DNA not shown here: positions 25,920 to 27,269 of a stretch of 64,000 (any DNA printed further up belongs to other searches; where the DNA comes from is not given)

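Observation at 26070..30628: Qmo-like membrane complex (two HdrA-type flavoproteins plus HdrC::cyt-b fusion) with no APS reductase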

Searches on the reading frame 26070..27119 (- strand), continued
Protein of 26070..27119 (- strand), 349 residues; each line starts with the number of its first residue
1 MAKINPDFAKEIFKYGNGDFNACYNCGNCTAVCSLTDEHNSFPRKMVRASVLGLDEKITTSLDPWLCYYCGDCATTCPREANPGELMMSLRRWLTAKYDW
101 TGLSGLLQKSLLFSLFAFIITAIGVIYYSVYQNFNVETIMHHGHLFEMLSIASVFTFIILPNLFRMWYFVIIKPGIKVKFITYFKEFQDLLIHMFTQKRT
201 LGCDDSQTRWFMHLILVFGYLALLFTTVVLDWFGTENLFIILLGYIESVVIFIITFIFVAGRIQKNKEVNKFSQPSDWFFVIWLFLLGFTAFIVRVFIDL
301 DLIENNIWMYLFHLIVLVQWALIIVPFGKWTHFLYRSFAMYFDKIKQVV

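Call 52: fold_search(model_id=the predicted structure, library=pdb)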
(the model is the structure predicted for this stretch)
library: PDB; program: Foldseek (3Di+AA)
matches with E <= 10: 177; with E <= 0.001: 0
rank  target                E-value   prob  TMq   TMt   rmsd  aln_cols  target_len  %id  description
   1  7bkb_C                9.7e-03  1.00  0.24  0.43   2.6        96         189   34  Formate dehydrogenase - heterodisulfide reductase - formylmethanofuran dehydrogenase complex from Methanospirillum hun (released 2021-09-29)
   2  5odc_I                2.1e-02  1.00  0.24  0.47   2.6       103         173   31  Heterodisulfide reductase / [NiFe]-hydrogenase complex from Methanothermococcus thermolithotrophicus at 2.3 A resoluti (released 2017-08-30)
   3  5odh_I                2.3e-02  1.00  0.24  0.44   2.6       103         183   31  Heterodisulfide reductase / [NiFe]-hydrogenase complex from Methanothermococcus thermolithotrophicus soaked with heter (released 2017-08-30)
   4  5odc_C                2.4e-02  1.00  0.24  0.45   6.4       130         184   26  Heterodisulfide reductase / [NiFe]-hydrogenase complex from Methanothermococcus thermolithotrophicus at 2.3 A resoluti (released 2017-08-30)
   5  8rvu_C                7.5e-02  1.00  0.23  0.42   2.9        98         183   22  CryoEM structure of the Elp-Hdr complex of Methanothermobacter marburgensis state 2 (composite structure) (released 2025-05-14)
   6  1siw_C                7.5e-02  1.00  0.28  0.43  10.9       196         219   12  Crystal structure of the apomolybdo-NarGHI (released 2004-06-08)
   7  8rvu_c                8.2e-02  1.00  0.23  0.43   2.7        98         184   22  CryoEM structure of the Elp-Hdr complex of Methanothermobacter marburgensis state 2 (composite structure) (released 2025-05-14)
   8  3ir6_C                1.1e-01  1.00  0.30  0.45  10.2       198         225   12  Crystal structure of NarGHI mutant NarG-H49S (released 2010-01-05)
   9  8rwn_C                1.1e-01  1.00  0.23  0.42   2.9        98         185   22  CryoEM structure of the Hdr(ABC)2 subunits of the Elp-Hdr complex of Methanothermobacter marburgensis (released 2025-05-14)
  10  1y5l_C                1.5e-01  1.00  0.31  0.48   9.6       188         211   12  The crystal structure of the NarGHI mutant NarI-H66Y (released 2005-03-08)
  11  3ir5_C                1.5e-01  1.00  0.31  0.47   9.3       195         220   12  Crystal structure of NarGHI mutant NarG-H49C (released 2010-01-05)
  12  1y5i_C                1.6e-01  1.00  0.29  0.44  11.1       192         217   14  The crystal structure of the NarGHI mutant NarI-K86A (released 2005-03-08)
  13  3egw_C                1.7e-01  0.99  0.28  0.42  10.5       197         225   14  The crystal structure of the NarGHI mutant NarH - C16A (released 2010-03-02)
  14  1q16_C                1.8e-01  0.99  0.29  0.43  10.5       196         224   13  Crystal structure of Nitrate Reductase A, NarGHI, from Escherichia coli (released 2003-10-07)
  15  1y4z_C                4.3e-01  0.98  0.29  0.44  10.2       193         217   15  The crystal structure of Nitrate Reductase A, NarGHI, in complex with the Q-site inhibitor pentachlorophenol (released 2005-03-08)
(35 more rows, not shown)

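Call 59: list_cluster_members(proteins=[P0194, P0281, P0272, P0001, P0009, P0066, P0125, P0127])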
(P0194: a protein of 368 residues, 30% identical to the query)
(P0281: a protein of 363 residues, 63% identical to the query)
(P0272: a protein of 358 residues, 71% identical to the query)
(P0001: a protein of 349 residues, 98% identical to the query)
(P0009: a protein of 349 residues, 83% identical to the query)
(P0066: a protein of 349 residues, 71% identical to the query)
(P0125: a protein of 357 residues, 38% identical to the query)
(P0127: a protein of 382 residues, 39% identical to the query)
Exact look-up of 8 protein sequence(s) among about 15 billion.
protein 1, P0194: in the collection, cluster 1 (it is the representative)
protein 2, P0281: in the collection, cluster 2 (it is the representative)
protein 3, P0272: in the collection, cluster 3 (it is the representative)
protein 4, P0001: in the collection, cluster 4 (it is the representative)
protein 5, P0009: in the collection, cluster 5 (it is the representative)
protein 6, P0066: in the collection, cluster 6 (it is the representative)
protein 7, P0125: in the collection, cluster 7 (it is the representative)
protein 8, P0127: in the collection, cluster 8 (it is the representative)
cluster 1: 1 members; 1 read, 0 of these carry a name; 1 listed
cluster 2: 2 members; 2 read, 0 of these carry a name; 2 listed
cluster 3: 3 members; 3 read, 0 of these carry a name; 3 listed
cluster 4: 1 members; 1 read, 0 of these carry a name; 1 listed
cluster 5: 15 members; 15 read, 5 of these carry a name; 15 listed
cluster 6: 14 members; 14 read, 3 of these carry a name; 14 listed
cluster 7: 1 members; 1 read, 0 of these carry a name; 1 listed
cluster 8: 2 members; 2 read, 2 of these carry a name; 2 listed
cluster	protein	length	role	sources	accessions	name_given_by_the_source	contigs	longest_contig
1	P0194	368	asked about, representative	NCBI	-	-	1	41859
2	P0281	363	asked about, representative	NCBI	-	-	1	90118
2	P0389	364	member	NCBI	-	-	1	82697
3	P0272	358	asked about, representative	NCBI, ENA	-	-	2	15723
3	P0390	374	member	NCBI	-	-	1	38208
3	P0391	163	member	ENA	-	-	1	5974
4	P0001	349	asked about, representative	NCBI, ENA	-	-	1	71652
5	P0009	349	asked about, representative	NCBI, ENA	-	-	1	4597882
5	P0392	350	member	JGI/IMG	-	ferredoxin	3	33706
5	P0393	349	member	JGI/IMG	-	quinone-modifying oxidoreductase, subunit QmoC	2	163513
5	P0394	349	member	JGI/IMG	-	ferredoxin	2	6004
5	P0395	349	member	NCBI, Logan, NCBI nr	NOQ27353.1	MAG: hypothetical protein GQ564_18480 [Bacteroidales bacterium] | hypothetical protein [Bacteroidales bacterium]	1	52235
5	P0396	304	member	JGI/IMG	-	ferredoxin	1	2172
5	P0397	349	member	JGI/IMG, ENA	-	-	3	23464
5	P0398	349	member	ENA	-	-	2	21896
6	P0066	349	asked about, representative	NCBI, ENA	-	-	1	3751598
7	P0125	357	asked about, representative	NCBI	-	-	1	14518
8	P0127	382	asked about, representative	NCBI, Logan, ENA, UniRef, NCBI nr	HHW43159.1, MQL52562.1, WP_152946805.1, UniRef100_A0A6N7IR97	4Fe-4S dicluster domain-containing protein [Desulfofundulus thermobenzoicus] | 4Fe-4S dicluster domain-containing protein n=1 Tax=Desulfofundulus thermobenzoicus ...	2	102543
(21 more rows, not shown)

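Call 60: find_encoding_contigs(protein=P0281, flank=8000, max_places=1)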
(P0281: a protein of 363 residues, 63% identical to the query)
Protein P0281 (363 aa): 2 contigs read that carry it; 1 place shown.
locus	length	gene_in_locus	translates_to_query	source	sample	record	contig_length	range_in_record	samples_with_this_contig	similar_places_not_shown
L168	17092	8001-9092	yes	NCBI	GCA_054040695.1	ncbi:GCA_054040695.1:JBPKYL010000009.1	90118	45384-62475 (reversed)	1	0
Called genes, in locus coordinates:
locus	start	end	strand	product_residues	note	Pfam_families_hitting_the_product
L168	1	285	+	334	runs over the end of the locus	PF03706:LPG_synthase_TM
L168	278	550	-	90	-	-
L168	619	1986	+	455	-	PF01656:CbiA, PF13500:AAA_26, PF07685:GATase_3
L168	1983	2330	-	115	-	PF04358:DsrC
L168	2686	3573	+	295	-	PF04055:Radical_SAM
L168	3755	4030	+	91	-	PF01206:TusA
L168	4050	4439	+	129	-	PF02662:FlpD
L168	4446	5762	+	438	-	PF00890:FAD_binding_2, PF07992:Pyr_redox_2 (weak), PF12831:FAD_oxidored (weak), PF13450:NAD_binding_8 (weak), PF12838:Fer4_7, PF13183:Fer4_8, PF13187:Fer4_9, PF07992:Pyr_redox_2, +12 more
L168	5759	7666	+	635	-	PF00890:FAD_binding_2, PF12831:FAD_oxidored, PF13450:NAD_binding_8, PF00037:Fer4, PF12837:Fer4_6, PF12838:Fer4_7, PF13187:Fer4_9, PF13237:Fer4_10, +8 more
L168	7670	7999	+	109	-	-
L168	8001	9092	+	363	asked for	PF13484:Fer4_16 (faint), PF13183:Fer4_8, PF13187:Fer4_9 (weak), PF13237:Fer4_10 (weak), PF13534:Fer4_17, PF27541:CitB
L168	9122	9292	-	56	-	-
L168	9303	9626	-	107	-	-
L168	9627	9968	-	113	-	-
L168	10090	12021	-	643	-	PF00890:FAD_binding_2, PF01266:DAO, PF07992:Pyr_redox_2 (faint), PF02910:Succ_DH_flav_C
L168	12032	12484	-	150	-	PF12838:Fer4_7, PF13187:Fer4_9 (weak), PF00037:Fer4 (weak), PF12139:APS-reductase_C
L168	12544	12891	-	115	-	PF22271:DUF6955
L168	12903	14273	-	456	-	PF14306:PUA_2, PF01747:ATP-sulfurylase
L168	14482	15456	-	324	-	PF02423:OCD_Mu_crystall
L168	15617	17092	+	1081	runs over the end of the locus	PF00317:Ribonuc_red_lgN, PF02867:Ribonuc_red_lgC, PF14890:Intein_splicing, PF14528:LAGLIDADG_3, PF12637:TSCPD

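Call 61: find_encoding_contigs(protein=P0283, flank=8000, max_places=1)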
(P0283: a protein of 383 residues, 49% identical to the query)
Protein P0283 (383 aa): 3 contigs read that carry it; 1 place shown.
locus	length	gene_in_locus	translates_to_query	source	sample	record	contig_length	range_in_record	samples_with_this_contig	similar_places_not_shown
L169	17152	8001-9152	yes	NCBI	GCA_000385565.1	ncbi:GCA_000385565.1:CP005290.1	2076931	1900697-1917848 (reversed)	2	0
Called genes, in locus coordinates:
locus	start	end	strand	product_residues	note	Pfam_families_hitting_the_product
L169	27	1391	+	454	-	PF14306:PUA_2, PF01747:ATP-sulfurylase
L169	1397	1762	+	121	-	PF22271:DUF6955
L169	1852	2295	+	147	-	PF13237:Fer4_10 (faint), PF12838:Fer4_7, PF13187:Fer4_9, PF00037:Fer4 (weak), PF12139:APS-reductase_C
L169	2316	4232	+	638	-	PF00890:FAD_binding_2, PF02910:Succ_DH_flav_C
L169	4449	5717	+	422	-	PF00070:Pyr_redox (faint), PF00890:FAD_binding_2, PF01266:DAO, PF03486:HI0933_like (faint), PF07992:Pyr_redox_2 (weak), PF12831:FAD_oxidored, PF13450:NAD_binding_8, PF00037:Fer4 (weak), +3 more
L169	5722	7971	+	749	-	PF07992:Pyr_redox_2, PF00890:FAD_binding_2 (weak), PF01266:DAO, PF12831:FAD_oxidored, PF13450:NAD_binding_8, PF13237:Fer4_10 (weak), PF13187:Fer4_9, PF02662:FlpD, +7 more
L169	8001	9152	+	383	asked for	PF13183:Fer4_8, PF13187:Fer4_9 (weak), PF13237:Fer4_10 (faint), PF13534:Fer4_17 (weak), PF27541:CitB (weak)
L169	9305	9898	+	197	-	PF05175:MTS, PF06325:PrmA, PF13847:Methyltransf_31, PF01170:UPF0020 (weak), PF08241:Methyltransf_11, PF09445:Methyltransf_15 (weak), PF13649:Methyltransf_25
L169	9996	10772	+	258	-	PF00378:ECH_1, PF16113:ECH_2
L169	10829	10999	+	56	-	-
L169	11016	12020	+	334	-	PF02636:Methyltransf_28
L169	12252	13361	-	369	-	PF13191:AAA_16, PF13401:AAA_22, PF00004:AAA (weak), PF22703:Cdc6_lid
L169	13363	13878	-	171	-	PF00994:MoCF_biosynth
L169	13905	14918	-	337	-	PF00752:XPG_N, PF00867:XPG_I, PF01367:5_3_exonuc (weak)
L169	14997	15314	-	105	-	PF27291:AF_1457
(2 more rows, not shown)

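Call 64: find_encoding_contigs(protein=P0390, flank=10000, max_places=1)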
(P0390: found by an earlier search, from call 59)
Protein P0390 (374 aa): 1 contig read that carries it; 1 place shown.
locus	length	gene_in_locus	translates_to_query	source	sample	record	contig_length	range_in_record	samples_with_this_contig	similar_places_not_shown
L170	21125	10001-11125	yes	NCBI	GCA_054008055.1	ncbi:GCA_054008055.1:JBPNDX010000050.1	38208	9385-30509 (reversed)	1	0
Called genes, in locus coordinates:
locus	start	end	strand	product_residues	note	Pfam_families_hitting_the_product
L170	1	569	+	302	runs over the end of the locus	PF01913:FTR, PF02741:FTR_C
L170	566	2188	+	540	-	PF09843:DUF2070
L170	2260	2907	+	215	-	PF01047:MarR (weak), PF01982:CTP-dep_RFKase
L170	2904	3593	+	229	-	PF00926:DHBP_synthase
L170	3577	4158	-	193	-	PF00252:Ribosomal_L16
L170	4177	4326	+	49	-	-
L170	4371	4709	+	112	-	PF08821:CGGC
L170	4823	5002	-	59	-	-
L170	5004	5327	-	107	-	-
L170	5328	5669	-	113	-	PF02635:DsrE (weak)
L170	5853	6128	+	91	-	PF01206:TusA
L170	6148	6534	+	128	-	PF02662:FlpD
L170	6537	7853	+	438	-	PF00890:FAD_binding_2, PF07992:Pyr_redox_2 (weak), PF12831:FAD_oxidored (weak), PF13450:NAD_binding_8 (weak), PF12838:Fer4_7, PF13183:Fer4_8, PF13187:Fer4_9, PF07992:Pyr_redox_2, +13 more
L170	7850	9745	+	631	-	PF00890:FAD_binding_2, PF01266:DAO, PF12831:FAD_oxidored, PF13450:NAD_binding_8, PF00037:Fer4, PF12837:Fer4_6, PF12838:Fer4_7, PF13187:Fer4_9, +7 more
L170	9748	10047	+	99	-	PF13412:HTH_24 (faint)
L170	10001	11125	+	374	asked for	PF13187:Fer4_9, PF13534:Fer4_17, PF13183:Fer4_8, PF13237:Fer4_10 (weak), PF27541:CitB (weak)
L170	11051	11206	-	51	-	-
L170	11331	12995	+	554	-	PF02776:TPP_enzyme_N, PF00205:TPP_enzyme_M, PF02775:TPP_enzyme_C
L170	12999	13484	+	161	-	PF01842:ACT, PF22629:ACT_AHAS_ss, PF13710:ACT_5, PF09383:NIL (faint), PF10369:ALS_ss_C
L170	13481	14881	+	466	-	PF19864:Radical_SAM_N2, PF04055:Radical_SAM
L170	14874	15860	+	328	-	PF04055:Radical_SAM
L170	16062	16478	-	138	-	-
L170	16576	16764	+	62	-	-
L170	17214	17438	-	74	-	PF13737:DDE_Tnp_1_5 (weak)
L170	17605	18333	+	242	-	PF10050:DUF2284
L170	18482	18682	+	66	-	-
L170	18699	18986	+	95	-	PF01548:DEDD_Tnp_IS110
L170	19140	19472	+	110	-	PF02371:Transposase_20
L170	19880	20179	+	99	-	-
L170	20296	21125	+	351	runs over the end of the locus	PF01058:Oxidored_q6, PF14720:NiFe_hyd_SSU_C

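Call 65: find_encoding_contigs(protein=P0275, flank=10000, max_places=1)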
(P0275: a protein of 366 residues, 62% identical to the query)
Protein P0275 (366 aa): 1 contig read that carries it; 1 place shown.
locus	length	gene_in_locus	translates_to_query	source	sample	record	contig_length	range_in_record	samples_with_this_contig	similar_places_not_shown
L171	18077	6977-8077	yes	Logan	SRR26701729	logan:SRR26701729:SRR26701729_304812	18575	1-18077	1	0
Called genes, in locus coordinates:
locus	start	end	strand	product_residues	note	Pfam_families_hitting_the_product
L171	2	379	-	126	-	?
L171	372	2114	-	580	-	-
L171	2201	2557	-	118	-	PF02635:DsrE, PF13686:DrsE_2 (faint)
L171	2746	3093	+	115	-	PF01206:TusA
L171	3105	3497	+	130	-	PF02662:FlpD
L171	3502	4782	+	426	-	PF00890:FAD_binding_2, PF01134:GIDA (weak), PF07992:Pyr_redox_2, PF12831:FAD_oxidored, PF13183:Fer4_8, PF13187:Fer4_9, PF00037:Fer4, PF07992:Pyr_redox_2, +15 more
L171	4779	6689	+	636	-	PF00890:FAD_binding_2, PF01266:DAO (weak), PF07992:Pyr_redox_2, PF12831:FAD_oxidored, PF13450:NAD_binding_8 (weak), PF00037:Fer4 (weak), PF12838:Fer4_7, PF14697:Fer4_21, +9 more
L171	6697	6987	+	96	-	-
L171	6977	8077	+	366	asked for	PF13484:Fer4_16 (faint), PF25160:LdpA_Fe-S-bd (faint), PF13183:Fer4_8, PF13187:Fer4_9, PF13237:Fer4_10 (weak), PF12838:Fer4_7 (weak), PF13534:Fer4_17, PF27541:CitB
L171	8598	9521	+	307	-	-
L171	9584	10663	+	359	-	PF04007:DUF354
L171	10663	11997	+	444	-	PF27533:CapK_C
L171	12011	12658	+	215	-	-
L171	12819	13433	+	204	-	-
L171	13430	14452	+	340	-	PF13480:Acetyltransf_6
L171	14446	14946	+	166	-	PF00132:Hexapep, PF14602:Hexapep_2 (weak)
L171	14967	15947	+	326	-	PF02388:FemAB (faint), PF13480:Acetyltransf_6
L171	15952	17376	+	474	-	-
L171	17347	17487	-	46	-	-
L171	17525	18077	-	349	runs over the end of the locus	?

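Call 81: search_protein_families(library=pfam, proteins=[L012:5017-7761:+], max_evalue=0.00001)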
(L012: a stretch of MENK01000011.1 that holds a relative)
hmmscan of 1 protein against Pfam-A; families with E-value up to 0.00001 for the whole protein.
L012:5017-7761:+ (914 aa): 14 families
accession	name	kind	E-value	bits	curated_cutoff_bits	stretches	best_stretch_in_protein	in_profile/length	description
PF07992.20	Pyr_redox_2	-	8e-49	167.1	26.1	1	252-546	1-291/291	Pyridine nucleotide-disulphide oxidoreductase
PF13738.12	Pyr_redox_3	-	1.2e-19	71.1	30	1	307-530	103-305/305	Pyridine nucleotide-disulphide oxidoreductase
PF12831.13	FAD_oxidored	-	1.4e-16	61.3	27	1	10-46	2-38/416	FAD dependent oxidoreductase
PF13450.12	NAD_binding_8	-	8.8e-16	58.4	21.9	1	256-290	1-35/68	NAD(P)-binding Rossmann-like domain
PF14691.11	Fer4_20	-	5.7e-14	52.3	25.8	1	159-234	30-108/113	Dihydroprymidine dehydrogenase domain II, 4Fe-4S cluster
PF01266.30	DAO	-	1.8e-13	51.2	27.9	1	253-287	1-35/353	FAD dependent oxidoreductase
PF00070.33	Pyr_redox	-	2.5e-13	50.8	22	0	382-446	1-68/82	Pyridine nucleotide-disulphide oxidoreductase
PF01134.28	GIDA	-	1.6e-12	47.7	22.1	0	11-41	3-33/391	Glucose inhibited division protein A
PF00890.30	FAD_binding_2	-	3.9e-11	43.2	20.4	0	254-288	2-36/414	FAD binding domain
PF03486.20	HI0933_like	-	7.6e-11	42.4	50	0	253-290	2-39/244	HI0933-like protein Rossmann domain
PF01262.27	AlaDh_PNT_C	-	1.4e-09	38.2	23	0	379-411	27-58/214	Alanine dehydrogenase/PNT, C-terminal domain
PF01946.23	Thi4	-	2.2e-09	37.4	26.2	0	252-290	18-57/235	Thi4 family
PF13241.12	NAD_binding_7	-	9.7e-08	33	22.1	0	377-423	4-46/104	Putative NAD(P)-binding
PF01593.30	Amino_oxidase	-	3.9e-07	30.1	19.8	0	262-288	2-28/443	Flavin containing amine oxidoreductase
